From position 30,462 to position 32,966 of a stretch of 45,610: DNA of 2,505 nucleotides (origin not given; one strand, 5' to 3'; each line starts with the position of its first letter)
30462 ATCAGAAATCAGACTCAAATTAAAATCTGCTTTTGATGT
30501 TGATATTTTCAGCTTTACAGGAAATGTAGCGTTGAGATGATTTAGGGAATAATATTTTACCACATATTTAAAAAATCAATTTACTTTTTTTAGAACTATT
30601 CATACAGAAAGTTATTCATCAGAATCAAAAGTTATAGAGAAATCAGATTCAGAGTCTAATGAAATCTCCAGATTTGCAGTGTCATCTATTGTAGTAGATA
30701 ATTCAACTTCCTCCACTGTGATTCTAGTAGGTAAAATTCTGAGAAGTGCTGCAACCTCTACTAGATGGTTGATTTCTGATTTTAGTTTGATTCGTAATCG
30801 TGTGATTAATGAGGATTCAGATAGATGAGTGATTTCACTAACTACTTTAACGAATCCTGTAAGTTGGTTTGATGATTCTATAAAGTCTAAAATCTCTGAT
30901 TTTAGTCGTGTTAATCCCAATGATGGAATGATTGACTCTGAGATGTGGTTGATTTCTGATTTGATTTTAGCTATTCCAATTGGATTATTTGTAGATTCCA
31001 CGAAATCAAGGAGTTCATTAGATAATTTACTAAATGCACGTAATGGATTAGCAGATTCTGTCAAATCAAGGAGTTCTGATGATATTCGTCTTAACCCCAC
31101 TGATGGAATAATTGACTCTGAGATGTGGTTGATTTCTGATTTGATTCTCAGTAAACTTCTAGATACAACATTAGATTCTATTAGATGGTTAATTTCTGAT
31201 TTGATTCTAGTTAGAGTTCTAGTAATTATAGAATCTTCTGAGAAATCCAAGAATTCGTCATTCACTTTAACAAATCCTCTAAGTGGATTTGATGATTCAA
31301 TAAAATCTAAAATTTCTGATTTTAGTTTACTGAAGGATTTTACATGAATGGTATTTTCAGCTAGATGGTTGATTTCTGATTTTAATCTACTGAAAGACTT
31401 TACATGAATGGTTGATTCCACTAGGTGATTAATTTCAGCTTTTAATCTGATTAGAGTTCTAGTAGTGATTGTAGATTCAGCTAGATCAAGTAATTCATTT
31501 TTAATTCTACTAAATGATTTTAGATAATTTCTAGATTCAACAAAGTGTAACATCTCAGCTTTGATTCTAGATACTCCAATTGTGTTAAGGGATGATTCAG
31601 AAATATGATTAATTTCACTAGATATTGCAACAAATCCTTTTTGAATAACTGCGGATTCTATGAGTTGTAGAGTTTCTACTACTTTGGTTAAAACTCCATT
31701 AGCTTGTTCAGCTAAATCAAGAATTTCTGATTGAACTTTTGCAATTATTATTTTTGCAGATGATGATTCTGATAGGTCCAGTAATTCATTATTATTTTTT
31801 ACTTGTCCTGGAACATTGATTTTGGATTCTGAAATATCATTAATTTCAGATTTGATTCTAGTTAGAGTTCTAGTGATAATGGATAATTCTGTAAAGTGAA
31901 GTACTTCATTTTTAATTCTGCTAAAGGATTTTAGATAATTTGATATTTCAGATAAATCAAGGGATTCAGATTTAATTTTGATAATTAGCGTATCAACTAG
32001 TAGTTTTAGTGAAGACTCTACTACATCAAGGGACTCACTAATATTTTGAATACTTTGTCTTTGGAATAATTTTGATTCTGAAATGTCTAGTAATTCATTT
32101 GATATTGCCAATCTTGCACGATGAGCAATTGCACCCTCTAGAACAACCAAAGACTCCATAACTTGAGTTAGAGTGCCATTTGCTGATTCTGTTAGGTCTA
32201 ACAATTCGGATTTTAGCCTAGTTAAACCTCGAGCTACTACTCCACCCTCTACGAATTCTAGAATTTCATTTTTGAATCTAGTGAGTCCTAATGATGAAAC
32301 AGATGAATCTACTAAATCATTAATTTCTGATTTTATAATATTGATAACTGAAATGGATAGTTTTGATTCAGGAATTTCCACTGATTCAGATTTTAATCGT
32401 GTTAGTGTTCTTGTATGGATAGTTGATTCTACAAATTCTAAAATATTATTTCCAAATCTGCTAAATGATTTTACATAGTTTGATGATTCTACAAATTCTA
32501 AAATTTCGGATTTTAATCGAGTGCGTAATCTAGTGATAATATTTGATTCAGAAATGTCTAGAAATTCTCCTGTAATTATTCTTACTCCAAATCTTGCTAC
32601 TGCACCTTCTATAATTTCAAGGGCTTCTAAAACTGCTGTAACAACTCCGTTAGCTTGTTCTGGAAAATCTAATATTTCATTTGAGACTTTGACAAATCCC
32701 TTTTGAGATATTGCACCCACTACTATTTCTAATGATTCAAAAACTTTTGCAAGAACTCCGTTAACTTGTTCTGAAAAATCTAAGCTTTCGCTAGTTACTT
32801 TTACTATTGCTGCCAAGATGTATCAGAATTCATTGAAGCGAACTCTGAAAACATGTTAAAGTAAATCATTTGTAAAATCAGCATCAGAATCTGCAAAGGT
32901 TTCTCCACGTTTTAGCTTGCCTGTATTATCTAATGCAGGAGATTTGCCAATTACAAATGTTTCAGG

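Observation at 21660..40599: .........-like box at a fixed 28-30 nt from ten structural-gene start codons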

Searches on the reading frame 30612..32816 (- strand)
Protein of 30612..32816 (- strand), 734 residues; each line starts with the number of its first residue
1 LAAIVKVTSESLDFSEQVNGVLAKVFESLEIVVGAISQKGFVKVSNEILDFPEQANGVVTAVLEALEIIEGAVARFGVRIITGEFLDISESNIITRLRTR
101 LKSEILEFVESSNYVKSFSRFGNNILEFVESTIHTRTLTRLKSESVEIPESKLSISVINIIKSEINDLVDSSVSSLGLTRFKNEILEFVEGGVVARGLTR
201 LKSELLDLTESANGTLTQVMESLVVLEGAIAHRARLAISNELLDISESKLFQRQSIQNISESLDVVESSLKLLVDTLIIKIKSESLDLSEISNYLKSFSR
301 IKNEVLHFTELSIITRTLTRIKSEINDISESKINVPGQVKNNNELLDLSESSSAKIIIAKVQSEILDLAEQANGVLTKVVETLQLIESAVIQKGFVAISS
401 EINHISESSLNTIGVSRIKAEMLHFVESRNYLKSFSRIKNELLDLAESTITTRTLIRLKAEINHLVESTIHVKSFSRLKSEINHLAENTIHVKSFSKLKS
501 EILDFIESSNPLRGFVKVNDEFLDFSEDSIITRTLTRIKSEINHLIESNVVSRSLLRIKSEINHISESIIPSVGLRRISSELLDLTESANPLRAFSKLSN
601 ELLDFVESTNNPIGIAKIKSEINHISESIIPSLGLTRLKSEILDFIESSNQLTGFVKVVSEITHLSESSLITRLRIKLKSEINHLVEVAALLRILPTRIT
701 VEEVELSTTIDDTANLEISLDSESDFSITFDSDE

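Call 6: search_protein_families(library=phrogs, proteins=[window:30612-32816:-])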
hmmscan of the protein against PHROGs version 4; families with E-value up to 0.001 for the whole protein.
window:30612-32816:- (734 aa): 1 family
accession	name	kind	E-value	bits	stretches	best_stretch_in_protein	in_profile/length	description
phrog_21141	-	unknown function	3.9e-06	27.9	0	488-527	68-106/120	-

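Call 7: search_protein_families(library=pfam, max_evalue=0.01, proteins=[window:30612-32816:-])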
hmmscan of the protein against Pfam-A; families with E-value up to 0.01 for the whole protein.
window:30612-32816:- (734 aa): 2 families
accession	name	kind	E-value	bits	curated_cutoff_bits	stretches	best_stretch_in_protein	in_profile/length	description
PF24570.1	BACK_BPM_SPOP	-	0.003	18.1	27.4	0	495-517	14-36/55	BPM/SPOP, BACK domain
PF25792.1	BREX_BrxC_helical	-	0.0042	17.8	27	0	478-519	64-104/123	BREX ATP-binding protein BrxC alpha helical domain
